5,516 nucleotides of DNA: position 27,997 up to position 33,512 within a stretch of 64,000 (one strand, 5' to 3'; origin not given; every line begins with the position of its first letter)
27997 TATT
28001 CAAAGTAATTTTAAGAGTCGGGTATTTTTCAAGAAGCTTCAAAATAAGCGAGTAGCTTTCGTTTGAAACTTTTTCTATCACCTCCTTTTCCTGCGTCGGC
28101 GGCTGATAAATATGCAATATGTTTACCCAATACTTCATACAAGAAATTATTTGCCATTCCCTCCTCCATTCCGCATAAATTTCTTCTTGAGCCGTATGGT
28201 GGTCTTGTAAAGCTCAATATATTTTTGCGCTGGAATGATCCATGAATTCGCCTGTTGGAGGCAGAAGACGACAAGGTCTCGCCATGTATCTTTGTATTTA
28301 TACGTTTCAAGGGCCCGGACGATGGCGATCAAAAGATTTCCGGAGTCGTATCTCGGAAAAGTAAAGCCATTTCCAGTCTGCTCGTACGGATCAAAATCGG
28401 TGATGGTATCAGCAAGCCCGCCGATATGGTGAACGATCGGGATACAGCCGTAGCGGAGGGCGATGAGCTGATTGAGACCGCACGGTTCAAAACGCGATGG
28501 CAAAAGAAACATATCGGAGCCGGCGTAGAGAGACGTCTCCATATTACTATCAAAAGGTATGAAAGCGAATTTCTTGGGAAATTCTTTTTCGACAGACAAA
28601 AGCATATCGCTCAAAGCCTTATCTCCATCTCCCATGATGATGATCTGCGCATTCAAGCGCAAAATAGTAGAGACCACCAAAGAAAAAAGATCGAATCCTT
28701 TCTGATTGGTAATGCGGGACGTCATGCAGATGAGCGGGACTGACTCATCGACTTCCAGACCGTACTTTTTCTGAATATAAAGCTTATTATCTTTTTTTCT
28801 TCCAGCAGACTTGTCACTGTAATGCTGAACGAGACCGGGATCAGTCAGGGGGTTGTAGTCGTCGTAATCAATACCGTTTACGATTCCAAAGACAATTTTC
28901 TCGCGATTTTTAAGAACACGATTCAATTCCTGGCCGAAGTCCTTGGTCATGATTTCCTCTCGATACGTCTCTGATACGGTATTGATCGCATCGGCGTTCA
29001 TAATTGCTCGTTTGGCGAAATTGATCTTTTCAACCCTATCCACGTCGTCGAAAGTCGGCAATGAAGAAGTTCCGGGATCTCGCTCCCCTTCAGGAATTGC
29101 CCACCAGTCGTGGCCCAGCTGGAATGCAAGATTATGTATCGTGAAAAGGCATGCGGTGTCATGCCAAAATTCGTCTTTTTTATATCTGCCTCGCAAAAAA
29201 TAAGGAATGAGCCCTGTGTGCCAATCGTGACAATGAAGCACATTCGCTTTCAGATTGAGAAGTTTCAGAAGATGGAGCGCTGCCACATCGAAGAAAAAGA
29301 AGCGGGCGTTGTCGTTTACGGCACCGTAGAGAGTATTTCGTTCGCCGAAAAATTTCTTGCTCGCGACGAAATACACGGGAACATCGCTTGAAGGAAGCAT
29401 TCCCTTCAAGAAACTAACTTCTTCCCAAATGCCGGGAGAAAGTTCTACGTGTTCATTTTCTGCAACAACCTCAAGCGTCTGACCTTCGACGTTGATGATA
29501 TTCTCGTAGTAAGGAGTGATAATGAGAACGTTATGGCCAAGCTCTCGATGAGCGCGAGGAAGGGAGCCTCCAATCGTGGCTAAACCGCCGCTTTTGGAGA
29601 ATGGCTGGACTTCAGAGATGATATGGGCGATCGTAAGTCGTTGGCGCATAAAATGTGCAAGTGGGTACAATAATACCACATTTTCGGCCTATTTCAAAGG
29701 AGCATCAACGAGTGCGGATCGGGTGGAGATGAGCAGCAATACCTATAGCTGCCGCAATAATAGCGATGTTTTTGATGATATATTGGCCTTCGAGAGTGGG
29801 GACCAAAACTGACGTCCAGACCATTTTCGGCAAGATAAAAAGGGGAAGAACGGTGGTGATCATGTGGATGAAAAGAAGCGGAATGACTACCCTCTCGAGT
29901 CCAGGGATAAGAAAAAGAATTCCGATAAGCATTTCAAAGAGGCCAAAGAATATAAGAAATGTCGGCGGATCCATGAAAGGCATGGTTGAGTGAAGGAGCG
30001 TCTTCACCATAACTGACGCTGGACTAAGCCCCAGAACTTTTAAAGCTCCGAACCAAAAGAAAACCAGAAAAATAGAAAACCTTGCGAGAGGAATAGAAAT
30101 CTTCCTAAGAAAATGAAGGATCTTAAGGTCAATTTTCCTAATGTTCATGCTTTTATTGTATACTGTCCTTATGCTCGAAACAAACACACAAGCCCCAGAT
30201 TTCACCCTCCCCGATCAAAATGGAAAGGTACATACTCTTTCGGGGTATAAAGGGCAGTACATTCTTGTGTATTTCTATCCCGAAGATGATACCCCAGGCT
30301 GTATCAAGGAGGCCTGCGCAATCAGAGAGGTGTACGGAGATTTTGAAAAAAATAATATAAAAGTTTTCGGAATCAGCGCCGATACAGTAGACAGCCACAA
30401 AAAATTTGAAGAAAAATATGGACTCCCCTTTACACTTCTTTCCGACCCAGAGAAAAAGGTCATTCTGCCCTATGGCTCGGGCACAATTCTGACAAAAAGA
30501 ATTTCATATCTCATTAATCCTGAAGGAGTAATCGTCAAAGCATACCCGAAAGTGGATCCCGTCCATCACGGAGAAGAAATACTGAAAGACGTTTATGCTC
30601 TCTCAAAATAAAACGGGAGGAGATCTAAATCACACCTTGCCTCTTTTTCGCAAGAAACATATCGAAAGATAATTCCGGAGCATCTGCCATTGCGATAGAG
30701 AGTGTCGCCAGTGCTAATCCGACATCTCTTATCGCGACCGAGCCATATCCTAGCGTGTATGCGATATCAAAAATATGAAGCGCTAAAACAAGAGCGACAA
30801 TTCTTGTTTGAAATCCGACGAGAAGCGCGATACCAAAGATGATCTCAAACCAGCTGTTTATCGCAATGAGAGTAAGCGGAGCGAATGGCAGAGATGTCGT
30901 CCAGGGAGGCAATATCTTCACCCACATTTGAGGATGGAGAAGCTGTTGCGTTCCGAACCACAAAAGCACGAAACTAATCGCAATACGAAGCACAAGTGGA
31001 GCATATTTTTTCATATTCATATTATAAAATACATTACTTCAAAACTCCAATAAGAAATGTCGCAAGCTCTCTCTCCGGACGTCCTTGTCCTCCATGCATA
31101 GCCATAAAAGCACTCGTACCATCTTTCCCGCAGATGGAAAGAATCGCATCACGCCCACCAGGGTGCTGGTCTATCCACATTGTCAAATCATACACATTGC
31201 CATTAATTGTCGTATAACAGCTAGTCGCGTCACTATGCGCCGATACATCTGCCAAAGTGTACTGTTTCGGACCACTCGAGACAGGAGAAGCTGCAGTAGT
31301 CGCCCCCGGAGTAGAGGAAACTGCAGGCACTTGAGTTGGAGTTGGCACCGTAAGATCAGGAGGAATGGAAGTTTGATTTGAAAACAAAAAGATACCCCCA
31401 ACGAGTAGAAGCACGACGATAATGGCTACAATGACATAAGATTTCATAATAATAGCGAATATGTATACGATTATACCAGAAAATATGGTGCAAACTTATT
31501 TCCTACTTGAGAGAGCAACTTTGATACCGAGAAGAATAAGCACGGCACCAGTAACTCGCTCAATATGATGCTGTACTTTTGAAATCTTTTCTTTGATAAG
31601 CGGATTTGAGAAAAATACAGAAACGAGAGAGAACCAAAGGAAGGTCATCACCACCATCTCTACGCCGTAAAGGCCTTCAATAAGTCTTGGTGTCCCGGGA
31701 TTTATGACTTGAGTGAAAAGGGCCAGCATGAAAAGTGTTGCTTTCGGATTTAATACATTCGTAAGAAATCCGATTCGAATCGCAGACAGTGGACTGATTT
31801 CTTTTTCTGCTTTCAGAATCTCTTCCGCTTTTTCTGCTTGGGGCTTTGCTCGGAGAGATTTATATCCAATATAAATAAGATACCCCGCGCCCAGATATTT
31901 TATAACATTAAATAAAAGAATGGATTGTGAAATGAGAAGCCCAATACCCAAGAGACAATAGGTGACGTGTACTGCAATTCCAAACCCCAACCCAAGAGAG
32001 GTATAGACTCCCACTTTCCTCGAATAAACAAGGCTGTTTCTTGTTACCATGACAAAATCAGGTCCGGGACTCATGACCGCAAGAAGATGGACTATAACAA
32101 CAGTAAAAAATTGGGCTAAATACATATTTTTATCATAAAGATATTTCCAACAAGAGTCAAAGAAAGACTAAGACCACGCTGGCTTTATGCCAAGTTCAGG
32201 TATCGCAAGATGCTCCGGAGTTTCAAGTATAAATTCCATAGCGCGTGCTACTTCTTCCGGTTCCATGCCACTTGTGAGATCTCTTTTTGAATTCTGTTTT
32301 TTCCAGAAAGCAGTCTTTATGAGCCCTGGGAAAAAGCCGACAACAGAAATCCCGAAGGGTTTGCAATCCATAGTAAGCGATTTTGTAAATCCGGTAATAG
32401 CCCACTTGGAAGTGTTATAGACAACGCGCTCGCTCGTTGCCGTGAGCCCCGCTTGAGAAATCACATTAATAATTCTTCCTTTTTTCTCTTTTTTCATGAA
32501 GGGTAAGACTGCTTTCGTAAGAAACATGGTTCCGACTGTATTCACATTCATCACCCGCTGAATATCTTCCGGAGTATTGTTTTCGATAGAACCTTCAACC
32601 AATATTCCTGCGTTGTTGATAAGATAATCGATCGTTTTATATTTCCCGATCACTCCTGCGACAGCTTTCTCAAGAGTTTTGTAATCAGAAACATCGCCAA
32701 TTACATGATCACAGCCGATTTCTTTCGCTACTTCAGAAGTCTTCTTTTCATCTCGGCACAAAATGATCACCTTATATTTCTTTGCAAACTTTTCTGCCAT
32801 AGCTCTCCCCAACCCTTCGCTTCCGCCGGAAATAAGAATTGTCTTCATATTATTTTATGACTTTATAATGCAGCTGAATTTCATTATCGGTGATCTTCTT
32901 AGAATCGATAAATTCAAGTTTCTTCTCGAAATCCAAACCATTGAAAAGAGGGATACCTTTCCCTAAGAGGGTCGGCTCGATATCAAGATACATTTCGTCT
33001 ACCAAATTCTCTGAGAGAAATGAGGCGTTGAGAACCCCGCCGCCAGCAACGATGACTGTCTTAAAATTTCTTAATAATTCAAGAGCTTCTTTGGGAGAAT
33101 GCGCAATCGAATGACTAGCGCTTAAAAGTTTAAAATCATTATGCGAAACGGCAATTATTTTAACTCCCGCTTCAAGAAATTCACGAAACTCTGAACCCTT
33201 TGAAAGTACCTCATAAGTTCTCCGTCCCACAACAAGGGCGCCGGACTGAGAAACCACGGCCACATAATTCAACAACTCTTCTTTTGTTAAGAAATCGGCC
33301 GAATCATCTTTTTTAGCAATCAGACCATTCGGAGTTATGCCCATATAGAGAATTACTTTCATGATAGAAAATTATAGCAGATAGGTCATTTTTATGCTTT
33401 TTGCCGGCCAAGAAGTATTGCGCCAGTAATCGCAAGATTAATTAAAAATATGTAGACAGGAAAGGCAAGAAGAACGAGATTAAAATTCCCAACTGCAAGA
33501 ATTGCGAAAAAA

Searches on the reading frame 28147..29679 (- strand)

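Call 82: search_protein_families(library=pfam, proteins=[window:28147-29679:-], max_evalue=0.00001)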
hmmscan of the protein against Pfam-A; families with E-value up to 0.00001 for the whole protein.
window:28147-29679:- (510 aa): 3 families
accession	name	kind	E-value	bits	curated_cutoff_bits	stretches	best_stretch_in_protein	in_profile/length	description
PF08323.17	Glyco_transf_5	-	1.3e-59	202.2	22.7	1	17-257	2-238/239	Starch synthase catalytic domain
PF00534.26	Glycos_transf_1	-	3.5e-15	56.4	26.4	1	310-464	11-163/172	Glycosyl transferases group 1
PF13692.12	Glyco_trans_1_4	-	7e-12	46.2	27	1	315-458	2-141/142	Glycosyl transferases group 1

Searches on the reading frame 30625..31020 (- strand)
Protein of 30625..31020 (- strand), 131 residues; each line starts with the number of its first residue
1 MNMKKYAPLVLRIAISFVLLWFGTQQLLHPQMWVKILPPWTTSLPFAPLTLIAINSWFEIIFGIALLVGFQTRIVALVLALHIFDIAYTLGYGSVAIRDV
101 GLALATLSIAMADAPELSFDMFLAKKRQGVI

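Call 83: search_protein_families(library=pfam, proteins=[window:30625-31020:-], max_evalue=0.00001)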
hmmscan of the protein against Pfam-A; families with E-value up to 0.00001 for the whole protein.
window:30625-31020:- (131 aa): 1 family
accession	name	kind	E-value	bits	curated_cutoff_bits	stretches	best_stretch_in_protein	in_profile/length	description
PF07681.17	DoxX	-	1.9e-08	35.2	23.6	1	8-83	2-76/85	DoxX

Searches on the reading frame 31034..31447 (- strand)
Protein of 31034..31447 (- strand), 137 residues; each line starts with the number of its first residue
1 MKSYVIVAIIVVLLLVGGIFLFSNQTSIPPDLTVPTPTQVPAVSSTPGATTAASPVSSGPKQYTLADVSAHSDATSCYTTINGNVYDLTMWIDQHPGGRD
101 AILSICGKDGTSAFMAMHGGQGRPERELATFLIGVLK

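Call 83: search_protein_families(library=pfam, proteins=[window:31034-31447:-], max_evalue=0.00001)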
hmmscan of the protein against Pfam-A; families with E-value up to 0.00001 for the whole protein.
window:31034-31447:- (137 aa): 1 family
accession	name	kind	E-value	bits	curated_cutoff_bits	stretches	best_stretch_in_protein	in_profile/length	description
PF00173.33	Cyt-b5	-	2.9e-19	69.3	23.7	1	64-136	1-73/74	Cytochrome b5-like Heme/Steroid binding domain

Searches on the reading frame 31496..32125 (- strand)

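Call 83: search_protein_families(library=pfam, proteins=[window:31496-32125:-], max_evalue=0.00001)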
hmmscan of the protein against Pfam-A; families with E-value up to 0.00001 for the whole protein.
window:31496-32125:- (209 aa): 1 family
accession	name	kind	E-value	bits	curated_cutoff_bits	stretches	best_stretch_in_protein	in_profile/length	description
PF01810.24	LysE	-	1.2e-34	120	25.6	1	16-206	3-192/193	LysE type translocator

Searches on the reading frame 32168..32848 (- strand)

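Call 83: search_protein_families(library=pfam, proteins=[window:32168-32848:-], max_evalue=0.00001)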
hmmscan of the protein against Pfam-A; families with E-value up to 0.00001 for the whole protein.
window:32168-32848:- (226 aa): 5 families
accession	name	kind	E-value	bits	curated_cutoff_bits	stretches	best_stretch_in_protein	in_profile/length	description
PF00106.31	adh_short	-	2.8e-51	174.2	26.6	1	2-189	1-194/195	short chain dehydrogenase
PF13561.12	adh_short_C2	-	6.9e-35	121.2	27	1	11-196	6-195/236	Enoyl-(Acyl carrier protein) reductase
PF08659.16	KR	-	3.8e-11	43.7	22.6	1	3-148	2-153/180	KR domain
PF13460.12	NAD_binding_10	-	3.9e-06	27.3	27.2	1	8-129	1-96/184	NAD(P)H-binding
PF05368.20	NmrA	-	9.2e-06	25.9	27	0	2-71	3-75/298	NmrA-like family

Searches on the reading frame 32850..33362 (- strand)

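Call 83: search_protein_families(library=pfam, proteins=[window:32850-33362:-], max_evalue=0.00001)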
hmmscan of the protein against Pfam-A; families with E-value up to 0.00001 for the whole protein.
window:32850-33362:- (170 aa): 1 family
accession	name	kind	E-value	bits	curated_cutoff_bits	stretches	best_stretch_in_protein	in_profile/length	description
PF01872.23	RibD_C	-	5.9e-13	49.5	24.1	1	2-158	2-192/197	RibD C-terminal domain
